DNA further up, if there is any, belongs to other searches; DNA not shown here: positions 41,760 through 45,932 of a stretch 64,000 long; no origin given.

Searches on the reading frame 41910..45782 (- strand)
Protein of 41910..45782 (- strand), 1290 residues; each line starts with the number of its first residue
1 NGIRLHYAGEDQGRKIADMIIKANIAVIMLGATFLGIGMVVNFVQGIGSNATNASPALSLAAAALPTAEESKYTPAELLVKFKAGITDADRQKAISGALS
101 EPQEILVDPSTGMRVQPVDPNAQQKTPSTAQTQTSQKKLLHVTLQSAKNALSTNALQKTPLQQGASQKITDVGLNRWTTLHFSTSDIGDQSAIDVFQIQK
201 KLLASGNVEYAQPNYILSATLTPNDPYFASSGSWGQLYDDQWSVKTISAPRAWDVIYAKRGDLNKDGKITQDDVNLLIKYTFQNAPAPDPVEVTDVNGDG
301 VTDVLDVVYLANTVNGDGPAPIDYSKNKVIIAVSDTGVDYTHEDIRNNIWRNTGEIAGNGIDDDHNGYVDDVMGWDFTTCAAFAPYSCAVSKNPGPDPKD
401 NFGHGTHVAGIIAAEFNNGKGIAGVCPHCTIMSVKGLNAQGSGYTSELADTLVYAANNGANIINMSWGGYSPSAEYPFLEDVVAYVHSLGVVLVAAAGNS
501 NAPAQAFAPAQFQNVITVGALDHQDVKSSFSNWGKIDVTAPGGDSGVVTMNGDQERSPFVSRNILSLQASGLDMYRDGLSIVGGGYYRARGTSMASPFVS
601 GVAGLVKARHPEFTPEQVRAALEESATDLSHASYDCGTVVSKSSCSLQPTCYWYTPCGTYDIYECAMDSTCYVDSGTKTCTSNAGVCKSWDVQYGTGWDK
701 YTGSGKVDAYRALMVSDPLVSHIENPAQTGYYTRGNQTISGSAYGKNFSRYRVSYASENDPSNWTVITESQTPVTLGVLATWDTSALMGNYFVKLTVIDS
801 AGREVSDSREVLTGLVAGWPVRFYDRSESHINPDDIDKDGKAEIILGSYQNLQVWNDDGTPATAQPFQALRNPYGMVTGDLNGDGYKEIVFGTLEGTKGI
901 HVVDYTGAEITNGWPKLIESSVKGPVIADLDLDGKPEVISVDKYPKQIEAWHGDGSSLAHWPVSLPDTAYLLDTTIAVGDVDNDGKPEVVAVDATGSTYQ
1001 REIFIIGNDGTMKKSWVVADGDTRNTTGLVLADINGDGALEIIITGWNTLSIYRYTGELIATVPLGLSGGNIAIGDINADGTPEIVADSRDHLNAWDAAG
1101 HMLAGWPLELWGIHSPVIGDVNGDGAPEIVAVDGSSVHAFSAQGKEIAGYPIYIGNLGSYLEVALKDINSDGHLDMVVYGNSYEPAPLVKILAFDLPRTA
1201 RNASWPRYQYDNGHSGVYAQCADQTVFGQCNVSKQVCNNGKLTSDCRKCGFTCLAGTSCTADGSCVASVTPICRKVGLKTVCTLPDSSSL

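Call 53: search_protein_families(library=pfam, proteins=[window:41910-45782:-], max_evalue=0.00001)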
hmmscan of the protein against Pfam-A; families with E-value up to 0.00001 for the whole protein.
window:41910-45782:- (1290 aa): 5 families
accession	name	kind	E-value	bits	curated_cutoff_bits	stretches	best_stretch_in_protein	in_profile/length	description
PF00082.27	Peptidase_S8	-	5.1e-56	190.5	21.8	1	327-630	2-277/288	Subtilase family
PF13517.12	FG-GAP_3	-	1.7e-37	128.2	26.9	5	980-1043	1-60/61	FG-GAP-like repeat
PF01839.29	FG-GAP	-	5.9e-17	61.6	22.1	0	974-991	3-20/37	FG-GAP repeat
PF00404.24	Dockerin_1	-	3.3e-08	34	22.9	1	261-315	2-57/57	Dockerin type I domain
PF15907.11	Itfg2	-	5.8e-06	26.2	27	0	974-1045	18-94/330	Integrin-alpha FG-GAP repeat-containing protein 2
